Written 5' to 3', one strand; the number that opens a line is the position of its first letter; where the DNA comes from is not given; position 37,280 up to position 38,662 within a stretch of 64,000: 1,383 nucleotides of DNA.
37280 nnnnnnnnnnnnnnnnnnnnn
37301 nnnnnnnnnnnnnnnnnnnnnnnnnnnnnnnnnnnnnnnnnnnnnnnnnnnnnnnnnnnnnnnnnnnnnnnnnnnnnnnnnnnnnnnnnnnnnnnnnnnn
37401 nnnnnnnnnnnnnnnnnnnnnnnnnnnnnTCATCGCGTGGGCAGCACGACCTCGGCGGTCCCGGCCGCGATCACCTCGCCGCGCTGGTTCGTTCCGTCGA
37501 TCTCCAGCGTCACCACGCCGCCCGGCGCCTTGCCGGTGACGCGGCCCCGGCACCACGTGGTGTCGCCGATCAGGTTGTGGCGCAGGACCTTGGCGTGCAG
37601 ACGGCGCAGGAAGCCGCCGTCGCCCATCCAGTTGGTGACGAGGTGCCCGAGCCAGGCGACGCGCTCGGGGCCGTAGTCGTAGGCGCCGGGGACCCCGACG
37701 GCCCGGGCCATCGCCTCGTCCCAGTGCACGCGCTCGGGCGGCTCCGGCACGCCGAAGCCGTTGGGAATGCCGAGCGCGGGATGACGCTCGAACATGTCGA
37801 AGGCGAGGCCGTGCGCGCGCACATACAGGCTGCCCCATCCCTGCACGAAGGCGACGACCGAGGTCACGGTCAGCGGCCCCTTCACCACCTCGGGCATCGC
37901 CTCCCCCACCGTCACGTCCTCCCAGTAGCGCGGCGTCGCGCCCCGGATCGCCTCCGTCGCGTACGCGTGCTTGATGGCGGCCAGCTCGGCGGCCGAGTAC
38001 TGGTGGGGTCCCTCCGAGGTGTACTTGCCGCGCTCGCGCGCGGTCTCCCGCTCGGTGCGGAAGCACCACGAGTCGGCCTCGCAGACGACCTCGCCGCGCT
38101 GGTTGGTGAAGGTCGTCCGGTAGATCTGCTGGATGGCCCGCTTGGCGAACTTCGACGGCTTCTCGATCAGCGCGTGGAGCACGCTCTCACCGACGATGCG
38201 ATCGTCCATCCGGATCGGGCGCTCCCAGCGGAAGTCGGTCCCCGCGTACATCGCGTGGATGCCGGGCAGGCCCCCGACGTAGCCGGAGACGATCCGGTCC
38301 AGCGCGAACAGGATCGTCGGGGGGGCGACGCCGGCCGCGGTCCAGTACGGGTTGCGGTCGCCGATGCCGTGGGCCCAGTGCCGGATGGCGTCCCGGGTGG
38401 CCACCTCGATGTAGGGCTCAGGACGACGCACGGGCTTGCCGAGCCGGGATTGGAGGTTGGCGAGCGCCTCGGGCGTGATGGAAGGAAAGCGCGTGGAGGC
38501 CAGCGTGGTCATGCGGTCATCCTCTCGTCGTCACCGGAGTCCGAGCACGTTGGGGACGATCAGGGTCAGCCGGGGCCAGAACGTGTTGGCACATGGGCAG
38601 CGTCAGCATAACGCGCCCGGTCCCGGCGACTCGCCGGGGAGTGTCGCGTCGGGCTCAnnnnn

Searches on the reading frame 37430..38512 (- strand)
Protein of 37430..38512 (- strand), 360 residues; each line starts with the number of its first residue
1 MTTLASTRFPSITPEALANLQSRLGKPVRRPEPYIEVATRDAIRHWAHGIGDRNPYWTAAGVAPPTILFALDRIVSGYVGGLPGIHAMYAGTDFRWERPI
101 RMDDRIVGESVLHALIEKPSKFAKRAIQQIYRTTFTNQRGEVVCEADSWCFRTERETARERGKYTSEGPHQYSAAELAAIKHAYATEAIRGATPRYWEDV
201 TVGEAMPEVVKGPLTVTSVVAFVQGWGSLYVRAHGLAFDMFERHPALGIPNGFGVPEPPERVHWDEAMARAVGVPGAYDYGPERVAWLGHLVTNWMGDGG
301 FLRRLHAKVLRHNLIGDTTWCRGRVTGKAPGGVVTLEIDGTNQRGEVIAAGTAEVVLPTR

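Call 9: search_protein_families(library=pfam, proteins=[window:37430-38512:-], max_evalue=0.001)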
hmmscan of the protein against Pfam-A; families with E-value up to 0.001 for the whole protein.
window:37430-38512:- (360 aa): 1 family
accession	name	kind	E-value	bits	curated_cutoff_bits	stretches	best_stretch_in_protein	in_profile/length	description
PF13452.11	FAS1_DH_region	-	6.5e-11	42.9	22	1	38-145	14-131/132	FAS1-like, dehydratase domain region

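Call 65: search_protein_families(library=ncbifam, proteins=[window:37430-38512:-], max_evalue=0.001)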
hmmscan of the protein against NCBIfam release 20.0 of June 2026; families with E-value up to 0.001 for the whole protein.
window:37430-38512:- (360 aa): 3 families
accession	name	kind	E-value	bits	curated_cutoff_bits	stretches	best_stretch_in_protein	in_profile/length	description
NF006045.0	PRK08190.1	subfamily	5.2e-06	25.5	282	0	292-359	75-143/467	bifunctional enoyl-CoA hydratase/phosphate acetyltransferase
NF040620.1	fused_HadA_HadB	exception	7.4e-06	25.6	350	0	254-315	222-283/329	fused (3R)-hydroxyacyl-ACP dehydratase subunits HadA/HadB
NF010246.0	PRK13693.1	equivalog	1.5e-05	25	203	0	253-303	31-81/142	(3R)-hydroxyacyl-ACP dehydratase subunit HadB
